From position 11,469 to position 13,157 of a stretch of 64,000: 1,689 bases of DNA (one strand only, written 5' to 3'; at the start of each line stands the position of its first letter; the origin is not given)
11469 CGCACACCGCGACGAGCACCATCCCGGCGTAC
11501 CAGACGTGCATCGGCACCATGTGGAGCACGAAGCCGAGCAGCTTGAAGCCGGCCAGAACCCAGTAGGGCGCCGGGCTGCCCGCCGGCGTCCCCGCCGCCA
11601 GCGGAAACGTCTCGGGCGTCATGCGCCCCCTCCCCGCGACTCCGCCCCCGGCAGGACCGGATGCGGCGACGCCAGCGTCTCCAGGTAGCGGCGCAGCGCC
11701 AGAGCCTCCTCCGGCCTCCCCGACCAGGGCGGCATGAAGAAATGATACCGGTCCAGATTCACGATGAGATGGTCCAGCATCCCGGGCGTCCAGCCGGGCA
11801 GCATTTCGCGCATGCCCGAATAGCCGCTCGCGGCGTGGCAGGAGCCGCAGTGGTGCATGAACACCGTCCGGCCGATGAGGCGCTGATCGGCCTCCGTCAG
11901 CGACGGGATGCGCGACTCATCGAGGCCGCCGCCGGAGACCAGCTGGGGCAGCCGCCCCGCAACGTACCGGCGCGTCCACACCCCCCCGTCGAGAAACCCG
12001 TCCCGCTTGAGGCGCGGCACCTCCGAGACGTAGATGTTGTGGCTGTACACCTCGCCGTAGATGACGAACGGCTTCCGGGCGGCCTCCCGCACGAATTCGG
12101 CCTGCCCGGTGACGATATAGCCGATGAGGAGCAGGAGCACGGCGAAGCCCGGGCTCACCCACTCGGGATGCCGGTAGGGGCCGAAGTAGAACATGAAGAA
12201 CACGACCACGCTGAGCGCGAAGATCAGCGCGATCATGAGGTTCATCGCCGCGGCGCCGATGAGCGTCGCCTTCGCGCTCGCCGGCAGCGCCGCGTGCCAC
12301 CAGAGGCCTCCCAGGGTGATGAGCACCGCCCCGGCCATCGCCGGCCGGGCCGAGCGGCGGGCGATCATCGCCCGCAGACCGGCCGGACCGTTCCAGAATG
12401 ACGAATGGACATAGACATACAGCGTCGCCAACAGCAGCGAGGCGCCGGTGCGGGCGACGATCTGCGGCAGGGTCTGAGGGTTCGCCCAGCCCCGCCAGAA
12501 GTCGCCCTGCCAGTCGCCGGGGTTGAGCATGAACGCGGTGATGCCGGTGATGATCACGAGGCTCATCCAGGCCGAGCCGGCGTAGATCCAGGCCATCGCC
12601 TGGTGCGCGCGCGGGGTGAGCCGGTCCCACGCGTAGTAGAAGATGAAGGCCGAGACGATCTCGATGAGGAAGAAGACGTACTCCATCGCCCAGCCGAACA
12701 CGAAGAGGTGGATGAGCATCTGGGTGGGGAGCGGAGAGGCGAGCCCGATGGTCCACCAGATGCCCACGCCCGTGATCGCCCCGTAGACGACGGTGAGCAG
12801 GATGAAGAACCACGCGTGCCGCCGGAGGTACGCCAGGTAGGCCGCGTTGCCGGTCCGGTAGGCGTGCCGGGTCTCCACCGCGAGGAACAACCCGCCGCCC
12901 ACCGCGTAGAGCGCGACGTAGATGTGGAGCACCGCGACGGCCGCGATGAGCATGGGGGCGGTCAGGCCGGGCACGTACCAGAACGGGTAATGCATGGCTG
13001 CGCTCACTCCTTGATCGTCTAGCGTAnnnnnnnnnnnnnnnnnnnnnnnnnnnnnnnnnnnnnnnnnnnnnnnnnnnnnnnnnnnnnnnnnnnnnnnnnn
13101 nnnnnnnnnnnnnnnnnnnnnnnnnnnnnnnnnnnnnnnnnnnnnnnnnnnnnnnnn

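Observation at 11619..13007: CydA-like membrane protein with a C-terminal cytochrome c domain and an uncharacterised membrane partner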

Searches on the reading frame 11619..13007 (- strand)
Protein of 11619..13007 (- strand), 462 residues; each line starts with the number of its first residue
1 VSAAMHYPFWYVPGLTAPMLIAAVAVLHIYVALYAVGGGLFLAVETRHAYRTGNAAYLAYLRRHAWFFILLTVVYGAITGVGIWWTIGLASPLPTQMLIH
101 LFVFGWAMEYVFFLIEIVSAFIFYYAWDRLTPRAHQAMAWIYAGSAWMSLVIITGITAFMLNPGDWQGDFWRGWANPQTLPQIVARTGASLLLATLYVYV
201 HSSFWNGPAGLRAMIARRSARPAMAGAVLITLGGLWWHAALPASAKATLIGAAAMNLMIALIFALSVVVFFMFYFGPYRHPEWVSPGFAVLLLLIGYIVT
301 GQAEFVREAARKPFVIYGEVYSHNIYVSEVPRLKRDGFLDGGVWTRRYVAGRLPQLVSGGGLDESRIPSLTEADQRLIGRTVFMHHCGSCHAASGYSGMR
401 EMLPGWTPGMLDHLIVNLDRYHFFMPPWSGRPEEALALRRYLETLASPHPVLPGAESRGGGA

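Call 3: search_protein_families(library=pfam, proteins=[window:11619-13007:-], max_evalue=1)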
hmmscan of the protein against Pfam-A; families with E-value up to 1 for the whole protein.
window:11619-13007:- (462 aa): 2 families
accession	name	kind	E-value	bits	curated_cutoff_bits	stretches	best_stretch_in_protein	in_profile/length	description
PF01654.22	Cyt_bd_oxida_I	-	4.8e-13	48.9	26.2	2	20-232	5-224/418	Cytochrome bd terminal oxidase subunit I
PF13442.11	Cytochrome_CBB3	-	0.0022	18.7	27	1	379-442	6-68/68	Cytochrome C oxidase, cbb3-type, subunit III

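Call 4: search_protein_families(library=ncbifam, proteins=[window:11619-13007:-], max_evalue=1)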
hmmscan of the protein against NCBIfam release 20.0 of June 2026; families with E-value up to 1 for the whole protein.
window:11619-13007:- (462 aa): 0 families

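Call 6: find_homologous_proteins(query=window:11619-13007:-)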
Query window:11619-13007:- (462 aa): 1133 proteins with E <= 0.001 among 8000 candidates; the best 120 are listed.
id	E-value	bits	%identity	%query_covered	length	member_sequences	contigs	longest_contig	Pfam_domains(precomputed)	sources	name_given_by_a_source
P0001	0.0e+0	1045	100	99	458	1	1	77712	PF01654.23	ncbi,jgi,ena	ncbi:MAG TPA: cytochrome ubiquinol oxidase subunit I [bacterium]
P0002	4.0e-232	789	76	97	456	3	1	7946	PF01654.23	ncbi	-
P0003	6.1e-213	726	69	97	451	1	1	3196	PF01654.23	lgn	-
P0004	1.6e-210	718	67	98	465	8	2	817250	PF01654.23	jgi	jgi:cytochrome d ubiquinol oxidase subunit I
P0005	7.0e-209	713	67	98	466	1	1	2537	PF01654.23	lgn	-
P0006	2.0e-207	708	66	99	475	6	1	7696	PF01654.23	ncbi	-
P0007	1.7e-206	705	70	97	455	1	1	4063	PF01654.23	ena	-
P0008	3.4e-206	704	70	97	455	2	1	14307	PF01654.23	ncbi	-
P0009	9.4e-206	702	69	97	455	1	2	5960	PF01654.23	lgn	-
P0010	2.6e-205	701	68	99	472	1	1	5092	PF13442.12,PF01654.23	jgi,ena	-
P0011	4.9e-205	700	69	97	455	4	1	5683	PF01654.23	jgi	-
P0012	5.3e-205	700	69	97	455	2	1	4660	PF01654.23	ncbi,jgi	-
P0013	2.3e-202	691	69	97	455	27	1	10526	PF01654.23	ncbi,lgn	-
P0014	1.1e-195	669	69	94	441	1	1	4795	PF01654.23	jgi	-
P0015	5.8e-194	663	61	98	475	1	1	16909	PF13442.12,PF01654.23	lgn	-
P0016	7.7e-188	643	64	98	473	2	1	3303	PF01654.23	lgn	-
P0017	2.7e-185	635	63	97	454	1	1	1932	PF13442.12,PF01654.23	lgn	-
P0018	8.2e-183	627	61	97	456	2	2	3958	PF13442.12,PF01654.23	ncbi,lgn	-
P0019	1.8e-182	626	60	98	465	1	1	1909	PF13442.12,PF01654.23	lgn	-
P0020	3.9e-182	624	61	98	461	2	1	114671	PF13442.12,PF01654.23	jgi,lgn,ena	-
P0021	8.5e-182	623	61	98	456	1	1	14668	PF01654.23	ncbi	-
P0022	7.8e-181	620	60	98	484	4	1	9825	PF13442.12,PF01654.23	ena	-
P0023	1.5e-180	619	61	97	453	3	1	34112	PF13442.12,PF01654.23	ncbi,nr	ncbi:MAG: cytochrome ubiquinol oxidase subunit I [Candidatus Bipolaricaulota bacterium]|nr:cytochrom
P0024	2.9e-180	618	59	97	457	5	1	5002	PF13442.12,PF01654.23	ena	-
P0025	3.4e-180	618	60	97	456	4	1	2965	PF01654.23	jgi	jgi:cytochrome d ubiquinol oxidase subunit I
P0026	5.0e-180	618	60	97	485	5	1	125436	PF13442.12,PF01654.23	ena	-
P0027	8.5e-180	617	59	97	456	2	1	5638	PF13442.12,PF01654.23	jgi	jgi:mono/diheme cytochrome c family protein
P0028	1.8e-179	616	59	97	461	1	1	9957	PF13442.12,PF01654.23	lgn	-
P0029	2.2e-179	615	60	97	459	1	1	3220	PF13442.12,PF01654.23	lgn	-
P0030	3.9e-179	615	58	97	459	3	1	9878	PF13442.12,PF01654.23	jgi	jgi:cytochrome bd-type quinol oxidase subunit 1/mono/diheme cytochrome c family protein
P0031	7.5e-179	614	60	95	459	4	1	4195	PF13442.12,PF01654.23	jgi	jgi:mono/diheme cytochrome c family protein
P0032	7.6e-179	614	59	97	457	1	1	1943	PF13442.12,PF01654.23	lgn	-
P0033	8.2e-179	614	60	97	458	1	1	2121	PF13442.12,PF01654.23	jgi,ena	-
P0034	1.2e-178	613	58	97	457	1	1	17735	PF13442.12,PF01654.23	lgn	-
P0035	1.3e-178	613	60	97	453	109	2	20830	PF13442.12,PF01654.23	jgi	jgi:cytochrome d ubiquinol oxidase subunit I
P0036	1.6e-178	613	60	97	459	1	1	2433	PF13442.12,PF01654.23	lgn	-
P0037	1.6e-178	613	60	97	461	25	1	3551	PF13442.12,PF01654.23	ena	-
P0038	1.6e-178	613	60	97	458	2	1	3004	PF13442.12,PF01654.23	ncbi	-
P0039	1.9e-178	612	60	97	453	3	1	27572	PF13442.12,PF01654.23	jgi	jgi:cytochrome d ubiquinol oxidase subunit I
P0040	2.1e-178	612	60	97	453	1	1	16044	PF13442.12,PF01654.23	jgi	jgi:cytochrome d ubiquinol oxidase subunit I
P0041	2.2e-178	612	59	97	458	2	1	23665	PF13442.12,PF01654.23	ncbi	-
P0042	2.7e-178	612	60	97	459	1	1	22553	PF13442.12,PF01654.23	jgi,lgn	jgi:cytochrome bd-type quinol oxidase subunit 1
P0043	3.4e-178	611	60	97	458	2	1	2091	PF13442.12,PF01654.23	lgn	-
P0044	6.0e-178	611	60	99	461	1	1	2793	PF13442.12,PF01654.23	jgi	jgi:cytochrome d ubiquinol oxidase subunit I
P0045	6.9e-178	610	60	97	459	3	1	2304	PF01654.23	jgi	jgi:cytochrome d ubiquinol oxidase subunit I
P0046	8.2e-178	610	59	99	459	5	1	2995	PF13442.12,PF01654.23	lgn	-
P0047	1.2e-177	610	59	99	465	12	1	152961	PF13442.12,PF01654.23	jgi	-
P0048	1.9e-177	609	60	99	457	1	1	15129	PF01654.23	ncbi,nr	ncbi:MAG: cytochrome ubiquinol oxidase subunit I [Planctomycetes bacterium]|nr:cytochrome ubiquinol 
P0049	2.4e-177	609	59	97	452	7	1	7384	PF13442.12,PF01654.23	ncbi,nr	ncbi:MAG: hypothetical protein D6791_13775 [Chloroflexi bacterium]|nr:MAG: hypothetical protein D679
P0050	2.6e-177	609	60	97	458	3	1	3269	PF13442.12,PF01654.23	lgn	-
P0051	4.4e-177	608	60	97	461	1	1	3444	PF13442.12,PF01654.23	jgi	jgi:cytochrome d ubiquinol oxidase subunit I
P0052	1.1e-176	606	60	97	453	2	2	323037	PF13442.12,PF01654.23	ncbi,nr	ncbi:MAG: cytochrome ubiquinol oxidase subunit I [Candidatus Bipolaricaulota bacterium]|nr:cytochrom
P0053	1.3e-176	606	57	97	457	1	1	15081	PF13442.12,PF01654.23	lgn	-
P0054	1.3e-176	606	60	99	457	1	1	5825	PF13442.12,PF01654.23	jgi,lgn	-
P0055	1.4e-176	606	58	97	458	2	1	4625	PF13442.12,PF01654.23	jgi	jgi:cytochrome d ubiquinol oxidase subunit I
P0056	4.3e-176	605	58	97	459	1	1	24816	PF13442.12,PF01654.23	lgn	-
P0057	5.2e-176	604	57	97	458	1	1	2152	PF13442.12,PF01654.23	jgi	-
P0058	5.4e-176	604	58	97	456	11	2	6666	PF13442.12,PF01654.23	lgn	-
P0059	5.5e-176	604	60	97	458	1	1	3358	PF13442.12,PF01654.23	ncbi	-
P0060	6.6e-176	604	61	97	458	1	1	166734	PF13442.12,PF01654.23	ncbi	-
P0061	6.6e-176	604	59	97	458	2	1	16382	PF13442.12,PF01654.23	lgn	-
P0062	7.2e-176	604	58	99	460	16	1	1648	PF13442.12,PF01654.23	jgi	jgi:cytochrome bd-type quinol oxidase subunit 1/mono/diheme cytochrome c family protein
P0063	7.2e-176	604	60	97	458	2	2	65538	PF13442.12,PF01654.23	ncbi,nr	ncbi:MAG: cytochrome ubiquinol oxidase subunit I [Armatimonadota bacterium]|nr:cytochrome ubiquinol 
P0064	7.3e-176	604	59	97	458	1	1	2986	PF13442.12,PF01654.23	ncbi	-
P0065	7.8e-176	604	59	97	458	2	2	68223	PF13442.12,PF01654.23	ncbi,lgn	-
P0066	8.8e-176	604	58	97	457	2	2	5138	PF13442.12,PF01654.23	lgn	-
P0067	1.0e-175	603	59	97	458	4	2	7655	PF01654.23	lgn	-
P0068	1.7e-175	603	60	97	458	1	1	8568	PF13442.12,PF01654.23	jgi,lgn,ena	-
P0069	2.3e-175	602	60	96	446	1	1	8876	PF13442.12,PF01654.23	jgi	jgi:mono/diheme cytochrome c family protein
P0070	2.4e-175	602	59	97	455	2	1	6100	PF13442.12,PF01654.23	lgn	-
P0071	3.3e-175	602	59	97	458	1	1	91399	PF13442.12,PF01654.23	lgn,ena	-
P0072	3.4e-175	602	60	97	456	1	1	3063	PF13442.12,PF01654.23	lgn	-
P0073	3.9e-175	601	59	97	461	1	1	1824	PF13442.12,PF01654.23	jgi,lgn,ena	-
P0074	8.4e-175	600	59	98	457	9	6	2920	PF13442.12,PF01654.23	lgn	-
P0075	1.1e-174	600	59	97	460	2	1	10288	PF01654.23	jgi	jgi:cytochrome d ubiquinol oxidase subunit I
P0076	1.3e-174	600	58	97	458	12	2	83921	PF13442.12,PF01654.23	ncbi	-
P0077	1.4e-174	600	58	97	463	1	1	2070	PF13442.12,PF01654.23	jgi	jgi:cytochrome d ubiquinol oxidase subunit I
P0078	1.4e-174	600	58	97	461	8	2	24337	PF13442.12,PF01654.23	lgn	-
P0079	1.5e-174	599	60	97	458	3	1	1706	PF13442.12,PF01654.23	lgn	-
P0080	1.5e-174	599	59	97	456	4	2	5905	PF13442.12,PF01654.23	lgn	-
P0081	1.9e-174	599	57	97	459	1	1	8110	PF13442.12,PF01654.23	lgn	-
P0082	2.0e-174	599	59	97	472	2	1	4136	PF13442.12,PF01654.23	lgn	-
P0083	2.3e-174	599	57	97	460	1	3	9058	PF13442.12,PF01654.23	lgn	-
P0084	2.3e-174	599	57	97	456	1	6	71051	PF13442.12,PF01654.23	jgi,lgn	jgi:cytochrome bd-type quinol oxidase subunit 1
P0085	2.5e-174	599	58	97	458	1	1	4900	PF13442.12,PF01654.23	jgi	jgi:cytochrome d ubiquinol oxidase subunit I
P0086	2.8e-174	599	59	97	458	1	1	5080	PF13442.12,PF01654.23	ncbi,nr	ncbi:MAG: cytochrome ubiquinol oxidase subunit I [Candidatus Latescibacteria bacterium]|nr:cytochrom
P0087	4.0e-174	598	59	97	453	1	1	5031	PF13442.12,PF01654.23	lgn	-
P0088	5.1e-174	598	58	97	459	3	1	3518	PF01654.23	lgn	-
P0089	5.1e-174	598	58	97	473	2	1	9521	PF13442.12,PF01654.23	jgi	-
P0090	5.7e-174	598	58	97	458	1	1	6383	PF13442.12,PF01654.23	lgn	-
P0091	6.7e-174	597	58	99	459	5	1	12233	PF13442.12,PF01654.23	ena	-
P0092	6.8e-174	597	57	97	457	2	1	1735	PF01654.23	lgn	-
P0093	7.5e-174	597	57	97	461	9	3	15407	PF13442.12,PF01654.23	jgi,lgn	jgi:mono/diheme cytochrome c family protein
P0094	9.1e-174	597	58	97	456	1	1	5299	PF13442.12,PF01654.23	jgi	-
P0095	9.6e-174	597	57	97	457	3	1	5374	PF13442.12,PF01654.23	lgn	-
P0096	1.0e-173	597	59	97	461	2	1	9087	PF13442.12,PF01654.23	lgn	-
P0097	1.0e-173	597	56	97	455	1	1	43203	PF13442.12,PF01654.23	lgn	-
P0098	1.0e-173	597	57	97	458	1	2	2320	PF13442.12,PF01654.23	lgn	-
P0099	1.0e-173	597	60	97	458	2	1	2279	PF13442.12,PF01654.23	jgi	-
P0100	1.0e-173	597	59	97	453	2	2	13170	PF13442.12,PF01654.23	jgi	-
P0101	1.1e-173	597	61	94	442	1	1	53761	PF13442.12,PF01654.23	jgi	-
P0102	1.2e-173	596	58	97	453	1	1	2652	PF13442.12,PF01654.23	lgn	-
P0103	1.9e-173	596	56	99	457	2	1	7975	PF13442.12,PF01654.23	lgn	-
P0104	2.1e-173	596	58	97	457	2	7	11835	PF13442.12,PF01654.23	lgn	-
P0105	2.1e-173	596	59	97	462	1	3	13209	PF13442.12,PF01654.23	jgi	jgi:cytochrome bd-type quinol oxidase subunit 1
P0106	2.2e-173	596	57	97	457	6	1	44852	PF13442.12,PF01654.23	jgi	jgi:cytochrome bd-type quinol oxidase subunit 1/mono/diheme cytochrome c family protein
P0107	2.3e-173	596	58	97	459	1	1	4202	PF13442.12,PF01654.23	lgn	-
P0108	2.4e-173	596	60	97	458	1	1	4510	PF13442.12,PF01654.23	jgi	jgi:cytochrome d ubiquinol oxidase subunit I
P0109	3.6e-173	595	58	97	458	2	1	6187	PF13442.12,PF01654.23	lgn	-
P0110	3.9e-173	595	57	97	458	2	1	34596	PF13442.12,PF01654.23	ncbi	-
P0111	6.3e-173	594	58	99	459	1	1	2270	PF01654.23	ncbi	-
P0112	6.3e-173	594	60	97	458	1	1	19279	PF01654.23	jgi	jgi:mono/diheme cytochrome c family protein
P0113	6.8e-173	594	57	97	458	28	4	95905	PF13442.12,PF01654.23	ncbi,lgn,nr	ncbi:hypothetical protein HRbin10_00459 [bacterium HR10]|nr:hypothetical protein HRbin10_00459 [bact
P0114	7.1e-173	594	57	99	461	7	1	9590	PF13442.12,PF01654.23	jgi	jgi:cytochrome d ubiquinol oxidase subunit I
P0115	1.1e-172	593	59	97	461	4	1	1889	PF13442.12,PF01654.23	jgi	jgi:mono/diheme cytochrome c family protein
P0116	1.2e-172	593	58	97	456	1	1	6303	PF13442.12,PF01654.23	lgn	-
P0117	1.9e-172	593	60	97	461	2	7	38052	PF13442.12,PF01654.23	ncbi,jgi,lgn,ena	-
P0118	2.0e-172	592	56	97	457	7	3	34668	PF13442.12,PF01654.23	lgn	-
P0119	2.1e-172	592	59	97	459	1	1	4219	PF13442.12,PF01654.23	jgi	jgi:cytochrome bd ubiquinol oxidase subunit I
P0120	2.6e-172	592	58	98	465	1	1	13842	PF13442.12,PF01654.23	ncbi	-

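Call 8: search_solved_structures(query=window:11619-13007:-, max_evalue=1, show_alignments=3)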
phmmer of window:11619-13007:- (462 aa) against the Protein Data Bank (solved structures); distinct sequences matched with E-value up to 1: 3.
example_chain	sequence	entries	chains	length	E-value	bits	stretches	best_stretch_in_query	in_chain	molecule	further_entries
5doq_A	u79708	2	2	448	4.2e-06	29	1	11-167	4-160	Bd-type quinol oxidase subunit I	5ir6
7o38_A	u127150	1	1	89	0.0014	20.7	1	377-446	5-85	Cytochrome c-552 Ks_3357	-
9x0q_B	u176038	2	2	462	0.48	12.3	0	361-433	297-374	Alcohol dehydrogenase (quinone), cytochrome c subunit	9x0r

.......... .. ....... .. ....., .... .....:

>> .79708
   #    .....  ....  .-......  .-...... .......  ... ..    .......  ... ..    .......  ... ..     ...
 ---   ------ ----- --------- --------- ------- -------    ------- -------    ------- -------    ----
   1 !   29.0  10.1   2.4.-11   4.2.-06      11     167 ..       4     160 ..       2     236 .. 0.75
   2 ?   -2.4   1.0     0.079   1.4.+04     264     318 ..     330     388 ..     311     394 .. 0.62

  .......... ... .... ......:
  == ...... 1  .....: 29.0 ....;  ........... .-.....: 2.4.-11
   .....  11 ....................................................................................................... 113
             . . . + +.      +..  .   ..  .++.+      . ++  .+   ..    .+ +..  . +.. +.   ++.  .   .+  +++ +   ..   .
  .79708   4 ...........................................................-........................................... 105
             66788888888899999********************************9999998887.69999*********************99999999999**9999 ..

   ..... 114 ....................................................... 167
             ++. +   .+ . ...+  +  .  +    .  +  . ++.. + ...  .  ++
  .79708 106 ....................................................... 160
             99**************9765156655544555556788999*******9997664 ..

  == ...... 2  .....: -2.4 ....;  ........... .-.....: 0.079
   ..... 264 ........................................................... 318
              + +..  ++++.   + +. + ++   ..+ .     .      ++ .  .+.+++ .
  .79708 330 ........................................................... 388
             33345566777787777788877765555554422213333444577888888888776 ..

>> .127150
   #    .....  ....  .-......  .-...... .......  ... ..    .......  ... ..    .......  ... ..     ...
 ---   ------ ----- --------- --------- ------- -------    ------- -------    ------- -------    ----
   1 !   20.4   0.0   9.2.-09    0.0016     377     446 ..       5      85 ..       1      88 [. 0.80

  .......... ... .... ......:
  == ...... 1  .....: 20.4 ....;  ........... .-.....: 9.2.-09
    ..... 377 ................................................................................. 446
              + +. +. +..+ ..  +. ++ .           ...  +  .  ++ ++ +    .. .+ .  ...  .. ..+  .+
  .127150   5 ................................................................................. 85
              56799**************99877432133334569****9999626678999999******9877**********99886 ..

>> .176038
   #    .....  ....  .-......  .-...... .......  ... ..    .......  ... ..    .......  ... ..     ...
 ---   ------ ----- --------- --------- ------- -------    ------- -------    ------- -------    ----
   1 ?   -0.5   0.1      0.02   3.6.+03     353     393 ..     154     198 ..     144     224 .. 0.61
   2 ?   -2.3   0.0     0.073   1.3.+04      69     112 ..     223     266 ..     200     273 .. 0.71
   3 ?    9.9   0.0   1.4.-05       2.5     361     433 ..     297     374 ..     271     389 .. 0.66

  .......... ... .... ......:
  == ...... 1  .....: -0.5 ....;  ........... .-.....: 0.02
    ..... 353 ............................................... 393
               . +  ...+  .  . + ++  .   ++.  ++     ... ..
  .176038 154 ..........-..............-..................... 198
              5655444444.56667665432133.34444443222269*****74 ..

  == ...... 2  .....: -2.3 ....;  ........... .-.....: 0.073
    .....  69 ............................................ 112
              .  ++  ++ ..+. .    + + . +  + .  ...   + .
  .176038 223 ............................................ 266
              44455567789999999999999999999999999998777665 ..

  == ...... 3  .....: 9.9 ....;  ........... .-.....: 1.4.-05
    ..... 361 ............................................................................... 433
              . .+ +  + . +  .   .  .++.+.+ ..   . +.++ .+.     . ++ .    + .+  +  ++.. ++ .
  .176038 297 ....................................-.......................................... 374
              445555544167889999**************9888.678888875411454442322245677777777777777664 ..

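Call 17: find_encoding_contigs(protein=P0004, flank=8000, max_places=2)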
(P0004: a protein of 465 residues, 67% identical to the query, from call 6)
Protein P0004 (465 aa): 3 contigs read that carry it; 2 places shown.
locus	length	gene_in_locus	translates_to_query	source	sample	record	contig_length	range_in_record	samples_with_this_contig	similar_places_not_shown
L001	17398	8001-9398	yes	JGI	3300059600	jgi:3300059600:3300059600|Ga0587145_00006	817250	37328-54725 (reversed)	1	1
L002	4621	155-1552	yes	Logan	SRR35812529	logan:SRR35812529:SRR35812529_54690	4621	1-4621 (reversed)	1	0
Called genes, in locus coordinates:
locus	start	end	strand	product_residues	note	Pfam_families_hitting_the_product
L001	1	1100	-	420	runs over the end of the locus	PF01757:Acyl_transf_3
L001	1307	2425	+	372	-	PF02746:MR_MLE_N, PF13378:MR_MLE_C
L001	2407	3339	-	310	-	PF14315:DUF4380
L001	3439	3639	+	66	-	-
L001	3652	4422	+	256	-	PF01261:AP_endonuc_2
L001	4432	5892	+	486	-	PF00144:Beta-lactamase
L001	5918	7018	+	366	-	PF01408:GFO_IDH_MocA, PF02894:GFO_IDH_MocA_C, PF22725:GFO_IDH_MocA_C3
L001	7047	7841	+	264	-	PF13489:Methyltransf_23, PF01209:Ubie_methyltran (weak), PF13649:Methyltransf_25, PF13847:Methyltransf_31, PF08241:Methyltransf_11, PF08242:Methyltransf_12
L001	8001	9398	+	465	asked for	PF01654:Cyt_bd_oxida_I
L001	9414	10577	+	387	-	-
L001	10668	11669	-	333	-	PF01070:FMN_dh (faint), PF03060:NMO, PF00478:IMPDH (weak)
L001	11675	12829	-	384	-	PF00712:DNA_pol3_beta, PF02767:DNA_pol3_beta_2, PF02768:DNA_pol3_beta_3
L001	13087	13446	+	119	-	PF02261:Asp_decarbox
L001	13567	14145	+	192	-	PF00072:Response_reg, PF03861:ANTAR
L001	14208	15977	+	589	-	-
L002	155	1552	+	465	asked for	PF01654:Cyt_bd_oxida_I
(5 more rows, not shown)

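Call 18: find_encoding_contigs(protein=P0052, flank=6000, max_places=1)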
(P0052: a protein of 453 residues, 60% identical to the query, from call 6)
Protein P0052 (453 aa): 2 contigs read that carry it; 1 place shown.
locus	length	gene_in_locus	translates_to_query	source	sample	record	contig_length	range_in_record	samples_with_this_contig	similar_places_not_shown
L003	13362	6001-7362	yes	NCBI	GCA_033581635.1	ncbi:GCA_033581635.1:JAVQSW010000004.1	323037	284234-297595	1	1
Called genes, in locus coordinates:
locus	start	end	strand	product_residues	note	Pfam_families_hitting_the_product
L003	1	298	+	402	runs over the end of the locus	PF07992:Pyr_redox_2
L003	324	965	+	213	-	PF00085:Thioredoxin (faint), PF13098:Thioredoxin_2 (faint), PF23357:DUF7088 (faint), PF00462:Glutaredoxin (faint), PF13192:Thioredoxin_3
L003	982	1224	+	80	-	PF00462:Glutaredoxin, PF13417:GST_N_3 (weak), PF13409:GST_N_2 (weak)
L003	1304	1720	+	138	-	PF01402:RHH_1, PF08753:NikR_C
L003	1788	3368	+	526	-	PF00496:SBP_bac_5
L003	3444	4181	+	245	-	PF02585:PIG-L (weak)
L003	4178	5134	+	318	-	PF19300:BPD_transp_1_N (weak), PF00528:BPD_transp_1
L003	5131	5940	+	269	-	PF00528:BPD_transp_1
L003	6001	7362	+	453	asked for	PF01654:Cyt_bd_oxida_I, PF13442:Cytochrome_CBB3 (weak)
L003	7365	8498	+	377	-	-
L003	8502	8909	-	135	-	PF04238:DUF420, PF10067:DUF2306 (faint)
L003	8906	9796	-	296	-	PF01040:UbiA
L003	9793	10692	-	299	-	PF02628:COX15-CtaA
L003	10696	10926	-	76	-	-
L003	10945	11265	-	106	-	PF03626:COX4_pro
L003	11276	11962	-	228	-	PF00510:COX3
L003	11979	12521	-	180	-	PF00510:COX3 (faint)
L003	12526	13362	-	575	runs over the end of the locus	PF00115:COX1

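Call 19: find_encoding_contigs(protein=P0113, flank=6000, max_places=1)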
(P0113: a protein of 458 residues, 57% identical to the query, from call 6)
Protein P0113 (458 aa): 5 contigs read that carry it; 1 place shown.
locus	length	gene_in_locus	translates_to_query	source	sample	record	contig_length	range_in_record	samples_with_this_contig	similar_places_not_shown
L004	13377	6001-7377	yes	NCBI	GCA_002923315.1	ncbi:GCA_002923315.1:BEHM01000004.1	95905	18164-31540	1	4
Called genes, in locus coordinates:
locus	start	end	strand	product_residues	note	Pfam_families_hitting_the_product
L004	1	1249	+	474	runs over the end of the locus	PF00455:DeoRC (faint), PF02550:AcetylCoA_hydro, PF13336:AcetylCoA_hyd_C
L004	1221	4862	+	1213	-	PF01855:POR_N, PF17147:PFOR_II, PF01558:POR, PF10371:EKR, PF00037:Fer4, PF12837:Fer4_6, PF12838:Fer4_7, PF13484:Fer4_16, +7 more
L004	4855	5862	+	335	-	PF01180:DHO_dh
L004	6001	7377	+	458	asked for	PF01654:Cyt_bd_oxida_I, PF13442:Cytochrome_CBB3 (weak)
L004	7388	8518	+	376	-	-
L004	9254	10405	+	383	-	PF16401:DUF5009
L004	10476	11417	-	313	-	PF13354:Beta-lactamase2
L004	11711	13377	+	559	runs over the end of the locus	PF06418:CTP_synth_N, PF00117:GATase, PF07722:Peptidase_C26 (weak)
